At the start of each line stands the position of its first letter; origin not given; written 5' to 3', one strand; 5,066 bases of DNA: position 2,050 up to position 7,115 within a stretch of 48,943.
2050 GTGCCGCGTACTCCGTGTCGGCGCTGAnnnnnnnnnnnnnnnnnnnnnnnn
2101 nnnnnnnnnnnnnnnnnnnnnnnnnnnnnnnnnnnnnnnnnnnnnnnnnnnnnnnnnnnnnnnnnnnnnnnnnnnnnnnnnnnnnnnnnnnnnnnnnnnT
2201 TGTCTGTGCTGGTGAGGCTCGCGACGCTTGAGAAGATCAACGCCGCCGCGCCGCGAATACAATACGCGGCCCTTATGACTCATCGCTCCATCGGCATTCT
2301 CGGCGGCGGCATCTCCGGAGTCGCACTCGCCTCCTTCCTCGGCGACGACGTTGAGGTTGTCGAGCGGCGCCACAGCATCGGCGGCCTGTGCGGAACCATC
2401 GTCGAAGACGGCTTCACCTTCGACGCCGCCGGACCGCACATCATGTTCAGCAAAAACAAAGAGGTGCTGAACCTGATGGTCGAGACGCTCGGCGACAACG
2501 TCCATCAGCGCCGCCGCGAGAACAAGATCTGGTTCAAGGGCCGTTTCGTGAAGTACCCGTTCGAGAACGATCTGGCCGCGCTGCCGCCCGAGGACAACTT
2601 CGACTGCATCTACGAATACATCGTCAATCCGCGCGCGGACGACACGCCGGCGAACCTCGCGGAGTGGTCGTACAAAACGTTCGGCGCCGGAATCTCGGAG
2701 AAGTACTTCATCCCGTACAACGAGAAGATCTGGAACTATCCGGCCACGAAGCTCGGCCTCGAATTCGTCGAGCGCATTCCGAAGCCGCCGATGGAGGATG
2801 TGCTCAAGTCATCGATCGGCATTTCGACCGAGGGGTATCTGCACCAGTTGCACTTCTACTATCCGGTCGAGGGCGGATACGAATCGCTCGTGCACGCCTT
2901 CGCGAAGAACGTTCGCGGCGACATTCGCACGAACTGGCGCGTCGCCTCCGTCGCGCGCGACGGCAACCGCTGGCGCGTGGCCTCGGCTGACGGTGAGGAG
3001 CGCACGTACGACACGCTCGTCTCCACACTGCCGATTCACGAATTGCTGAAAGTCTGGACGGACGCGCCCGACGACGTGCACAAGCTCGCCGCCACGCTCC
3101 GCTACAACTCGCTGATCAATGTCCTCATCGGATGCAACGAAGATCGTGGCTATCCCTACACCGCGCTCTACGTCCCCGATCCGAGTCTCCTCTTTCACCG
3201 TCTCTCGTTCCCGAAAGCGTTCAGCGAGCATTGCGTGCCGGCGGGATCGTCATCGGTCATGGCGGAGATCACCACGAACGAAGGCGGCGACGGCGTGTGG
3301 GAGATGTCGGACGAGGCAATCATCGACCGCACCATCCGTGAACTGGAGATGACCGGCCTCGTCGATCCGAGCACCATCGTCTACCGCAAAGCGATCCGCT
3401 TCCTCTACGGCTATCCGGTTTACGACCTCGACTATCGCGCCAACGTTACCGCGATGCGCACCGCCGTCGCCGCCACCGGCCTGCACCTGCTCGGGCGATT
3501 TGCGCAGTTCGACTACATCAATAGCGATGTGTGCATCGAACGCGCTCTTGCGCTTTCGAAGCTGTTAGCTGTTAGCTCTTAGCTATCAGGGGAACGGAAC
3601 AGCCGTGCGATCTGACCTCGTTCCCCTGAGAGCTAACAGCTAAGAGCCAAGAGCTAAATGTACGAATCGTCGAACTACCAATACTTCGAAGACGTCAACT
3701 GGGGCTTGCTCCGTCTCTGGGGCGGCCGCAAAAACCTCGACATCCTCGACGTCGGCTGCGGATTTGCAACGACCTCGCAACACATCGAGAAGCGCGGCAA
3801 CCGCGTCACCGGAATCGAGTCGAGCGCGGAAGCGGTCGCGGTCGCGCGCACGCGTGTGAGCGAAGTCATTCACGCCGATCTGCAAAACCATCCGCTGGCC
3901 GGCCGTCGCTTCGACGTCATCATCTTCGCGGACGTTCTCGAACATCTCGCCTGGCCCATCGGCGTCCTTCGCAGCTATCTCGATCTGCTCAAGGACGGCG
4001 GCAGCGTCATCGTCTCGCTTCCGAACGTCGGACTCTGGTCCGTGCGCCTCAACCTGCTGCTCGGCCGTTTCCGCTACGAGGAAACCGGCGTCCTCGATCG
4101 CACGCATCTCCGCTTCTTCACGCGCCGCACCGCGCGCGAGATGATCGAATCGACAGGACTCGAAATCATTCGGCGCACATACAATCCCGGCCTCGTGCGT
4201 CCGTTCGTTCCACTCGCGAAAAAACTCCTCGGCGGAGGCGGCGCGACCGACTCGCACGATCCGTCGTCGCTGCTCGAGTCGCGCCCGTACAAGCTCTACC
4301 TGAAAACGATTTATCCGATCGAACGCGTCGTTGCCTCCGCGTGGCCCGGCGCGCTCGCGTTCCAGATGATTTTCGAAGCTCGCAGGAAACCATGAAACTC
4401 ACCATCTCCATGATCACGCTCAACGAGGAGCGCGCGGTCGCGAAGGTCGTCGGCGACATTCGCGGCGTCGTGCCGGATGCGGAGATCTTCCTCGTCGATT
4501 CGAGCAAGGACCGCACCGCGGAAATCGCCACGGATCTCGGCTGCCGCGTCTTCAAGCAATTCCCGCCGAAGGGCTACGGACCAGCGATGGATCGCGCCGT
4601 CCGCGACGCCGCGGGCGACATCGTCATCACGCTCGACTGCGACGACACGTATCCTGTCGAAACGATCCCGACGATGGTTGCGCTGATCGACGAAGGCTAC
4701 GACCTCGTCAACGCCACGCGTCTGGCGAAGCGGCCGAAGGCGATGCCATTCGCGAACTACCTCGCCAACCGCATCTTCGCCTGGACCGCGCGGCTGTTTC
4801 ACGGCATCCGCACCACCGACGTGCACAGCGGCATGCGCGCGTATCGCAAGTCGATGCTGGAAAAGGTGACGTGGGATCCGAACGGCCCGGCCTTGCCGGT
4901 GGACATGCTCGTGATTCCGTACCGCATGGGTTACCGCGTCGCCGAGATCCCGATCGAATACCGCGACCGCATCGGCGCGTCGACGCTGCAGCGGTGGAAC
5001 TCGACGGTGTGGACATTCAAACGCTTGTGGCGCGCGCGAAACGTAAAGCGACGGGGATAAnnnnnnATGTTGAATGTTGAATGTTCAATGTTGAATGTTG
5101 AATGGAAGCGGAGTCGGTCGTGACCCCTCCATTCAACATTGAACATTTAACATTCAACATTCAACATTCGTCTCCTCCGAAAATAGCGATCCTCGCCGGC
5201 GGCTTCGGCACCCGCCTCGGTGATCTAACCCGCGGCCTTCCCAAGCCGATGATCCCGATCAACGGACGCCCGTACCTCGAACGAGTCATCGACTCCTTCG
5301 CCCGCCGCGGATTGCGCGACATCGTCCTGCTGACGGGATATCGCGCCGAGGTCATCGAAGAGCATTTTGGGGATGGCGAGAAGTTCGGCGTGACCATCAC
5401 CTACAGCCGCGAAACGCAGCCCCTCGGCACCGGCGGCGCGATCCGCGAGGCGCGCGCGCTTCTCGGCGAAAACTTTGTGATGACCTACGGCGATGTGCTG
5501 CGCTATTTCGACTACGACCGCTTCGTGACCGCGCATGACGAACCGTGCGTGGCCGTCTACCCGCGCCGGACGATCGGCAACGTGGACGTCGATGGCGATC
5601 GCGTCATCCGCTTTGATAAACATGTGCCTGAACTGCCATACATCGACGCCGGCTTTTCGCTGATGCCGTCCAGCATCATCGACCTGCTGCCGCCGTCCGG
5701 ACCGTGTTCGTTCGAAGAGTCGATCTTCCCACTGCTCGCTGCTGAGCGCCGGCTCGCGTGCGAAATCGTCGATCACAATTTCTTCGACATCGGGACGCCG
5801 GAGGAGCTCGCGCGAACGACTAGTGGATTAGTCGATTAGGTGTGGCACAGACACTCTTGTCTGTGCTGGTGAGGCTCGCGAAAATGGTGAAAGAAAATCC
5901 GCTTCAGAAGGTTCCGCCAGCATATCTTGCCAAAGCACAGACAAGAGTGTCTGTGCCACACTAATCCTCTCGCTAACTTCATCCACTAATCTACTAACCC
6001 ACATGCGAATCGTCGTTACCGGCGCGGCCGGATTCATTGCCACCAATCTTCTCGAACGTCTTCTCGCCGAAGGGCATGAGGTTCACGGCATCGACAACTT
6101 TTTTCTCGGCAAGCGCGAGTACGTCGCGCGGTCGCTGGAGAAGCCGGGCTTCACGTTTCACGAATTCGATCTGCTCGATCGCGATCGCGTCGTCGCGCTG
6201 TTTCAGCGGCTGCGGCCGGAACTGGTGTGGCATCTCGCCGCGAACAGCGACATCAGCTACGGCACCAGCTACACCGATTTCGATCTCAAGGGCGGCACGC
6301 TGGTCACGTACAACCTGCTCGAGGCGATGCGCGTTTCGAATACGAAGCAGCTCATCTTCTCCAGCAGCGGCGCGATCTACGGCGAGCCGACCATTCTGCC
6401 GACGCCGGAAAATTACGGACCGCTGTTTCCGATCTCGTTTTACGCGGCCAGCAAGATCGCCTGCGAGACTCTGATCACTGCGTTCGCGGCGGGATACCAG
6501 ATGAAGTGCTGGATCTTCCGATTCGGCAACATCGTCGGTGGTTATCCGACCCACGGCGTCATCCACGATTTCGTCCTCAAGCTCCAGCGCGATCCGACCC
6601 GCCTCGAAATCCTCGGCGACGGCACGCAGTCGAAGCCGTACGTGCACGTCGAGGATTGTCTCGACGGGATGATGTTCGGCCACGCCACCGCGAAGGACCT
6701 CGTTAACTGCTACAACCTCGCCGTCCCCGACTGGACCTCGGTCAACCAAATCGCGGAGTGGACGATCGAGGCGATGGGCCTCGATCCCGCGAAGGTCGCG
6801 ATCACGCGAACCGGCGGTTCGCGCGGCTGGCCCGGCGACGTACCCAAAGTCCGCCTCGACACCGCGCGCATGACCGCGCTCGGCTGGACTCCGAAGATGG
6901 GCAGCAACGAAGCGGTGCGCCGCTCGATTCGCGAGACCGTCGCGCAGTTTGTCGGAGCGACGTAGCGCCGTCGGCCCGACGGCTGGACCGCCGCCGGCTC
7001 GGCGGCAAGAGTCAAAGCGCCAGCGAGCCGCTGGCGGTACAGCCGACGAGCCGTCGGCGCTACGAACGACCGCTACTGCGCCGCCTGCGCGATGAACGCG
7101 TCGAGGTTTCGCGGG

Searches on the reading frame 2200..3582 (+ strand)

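Call 52: search_protein_families(library=pfam, proteins=[window:2200-3582:+], max_evalue=0.001)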
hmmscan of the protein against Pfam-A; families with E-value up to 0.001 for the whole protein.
window:2200-3582:+ (460 aa): 3 families
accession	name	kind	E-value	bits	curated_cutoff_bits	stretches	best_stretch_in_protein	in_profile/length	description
PF01593.30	Amino_oxidase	-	4.2e-24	86.1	19.8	1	48-383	14-362/443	Flavin containing amine oxidoreductase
PF13450.12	NAD_binding_8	-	1.8e-10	41.3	21.9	1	33-93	1-65/68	NAD(P)-binding Rossmann-like domain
PF01266.30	DAO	-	0.00078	19.5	27.9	0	32-61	3-35/353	FAD dependent oxidoreductase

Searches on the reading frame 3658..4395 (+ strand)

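Call 53: search_protein_families(library=pfam, proteins=[window:3658-4395:+], max_evalue=0.001)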
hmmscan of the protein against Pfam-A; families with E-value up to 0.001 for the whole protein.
window:3658-4395:+ (245 aa): 7 families
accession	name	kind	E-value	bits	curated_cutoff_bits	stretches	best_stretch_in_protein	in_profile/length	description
PF13489.12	Methyltransf_23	-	3.5e-20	72.8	27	1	16-171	12-162/164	Methyltransferase domain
PF08241.18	Methyltransf_11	-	3.8e-16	60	21.2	1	30-119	1-95/95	Methyltransferase domain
PF13649.12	Methyltransf_25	-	9.1e-15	55.6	27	1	29-115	1-97/97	Methyltransferase domain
PF07021.18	MetW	-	6.5e-14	52.5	21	1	29-135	17-123/193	Methionine biosynthesis protein MetW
PF08242.18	Methyltransf_12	-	1.2e-13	52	30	1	30-116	1-97/98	Methyltransferase domain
PF13847.12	Methyltransf_31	-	3e-12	46.9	27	1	25-123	3-113/145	Methyltransferase domain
PF05401.17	NodS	-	0.00016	22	24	1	22-97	40-119/201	Nodulation protein S (NodS)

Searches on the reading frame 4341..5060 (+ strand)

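Call 53: search_protein_families(library=pfam, proteins=[window:4341-5060:+], max_evalue=0.001)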
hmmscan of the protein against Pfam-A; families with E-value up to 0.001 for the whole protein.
window:4341-5060:+ (239 aa): 1 family
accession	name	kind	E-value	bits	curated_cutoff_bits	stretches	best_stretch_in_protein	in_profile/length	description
PF00535.33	Glycos_transf_2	-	1.9e-19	70.7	23.3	1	22-176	2-167/168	Glycosyl transferase family 2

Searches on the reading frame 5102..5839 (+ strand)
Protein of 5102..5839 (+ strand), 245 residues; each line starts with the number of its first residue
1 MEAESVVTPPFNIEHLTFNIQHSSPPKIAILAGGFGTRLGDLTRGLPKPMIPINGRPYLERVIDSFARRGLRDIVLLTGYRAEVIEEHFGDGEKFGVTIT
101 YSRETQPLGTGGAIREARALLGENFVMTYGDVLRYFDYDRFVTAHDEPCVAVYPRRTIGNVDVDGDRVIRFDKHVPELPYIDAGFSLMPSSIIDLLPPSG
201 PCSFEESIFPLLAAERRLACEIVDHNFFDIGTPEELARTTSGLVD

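Call 53: search_protein_families(library=pfam, proteins=[window:5102-5839:+], max_evalue=0.001)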
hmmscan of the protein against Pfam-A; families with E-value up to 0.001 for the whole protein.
window:5102-5839:+ (245 aa): 2 families
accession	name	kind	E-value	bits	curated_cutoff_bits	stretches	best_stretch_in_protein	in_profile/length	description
PF00483.29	NTP_transferase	-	6.3e-22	78.8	21.2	1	30-148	4-127/245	Nucleotidyl transferase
PF12804.13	NTP_transf_3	-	1.3e-11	45.4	27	1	29-155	2-122/160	MobA-like NTP transferase domain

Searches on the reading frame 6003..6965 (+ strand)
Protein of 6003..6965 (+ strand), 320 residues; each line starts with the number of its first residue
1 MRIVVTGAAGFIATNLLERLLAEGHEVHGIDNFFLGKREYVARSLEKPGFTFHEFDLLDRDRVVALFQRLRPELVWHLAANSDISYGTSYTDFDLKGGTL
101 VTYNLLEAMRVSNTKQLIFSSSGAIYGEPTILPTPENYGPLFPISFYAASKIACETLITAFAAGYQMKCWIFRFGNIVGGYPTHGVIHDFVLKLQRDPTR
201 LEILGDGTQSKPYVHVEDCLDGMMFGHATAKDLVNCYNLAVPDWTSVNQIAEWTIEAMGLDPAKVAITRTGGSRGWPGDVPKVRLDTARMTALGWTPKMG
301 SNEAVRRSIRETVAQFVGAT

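Call 53: search_protein_families(library=pfam, proteins=[window:6003-6965:+], max_evalue=0.001)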
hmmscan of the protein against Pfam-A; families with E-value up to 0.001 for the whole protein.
window:6003-6965:+ (320 aa): 8 families
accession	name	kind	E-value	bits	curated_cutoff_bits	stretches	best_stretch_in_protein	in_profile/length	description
PF01370.27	Epimerase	-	3.6e-44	151.4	20.9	1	3-230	1-228/240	NAD dependent epimerase/dehydratase family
PF16363.11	GDP_Man_Dehyd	-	3.4e-38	132.4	27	1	5-307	2-331/332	GDP-mannose 4,6 dehydratase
PF04321.23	RmlD_sub_bind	-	6.3e-12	45.6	27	1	1-266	1-239/287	RmlD substrate binding domain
PF01073.25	3Beta_HSD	-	2.4e-08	33.8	22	1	4-160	1-159/280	3-beta hydroxysteroid dehydrogenase/isomerase family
PF07993.18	NAD_binding_4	-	4.3e-07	29.8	20.1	0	144-190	174-219/258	Male sterility protein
PF02719.21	Polysacc_synt_2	-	1.2e-06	28.4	20.2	0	3-122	1-128/293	Polysaccharide biosynthesis protein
PF13460.12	NAD_binding_10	-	1.5e-05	25.4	27.2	1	7-128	1-104/184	NAD(P)H-binding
PF00106.31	adh_short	-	0.00082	19.3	26.6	0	3-163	3-165/195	short chain dehydrogenase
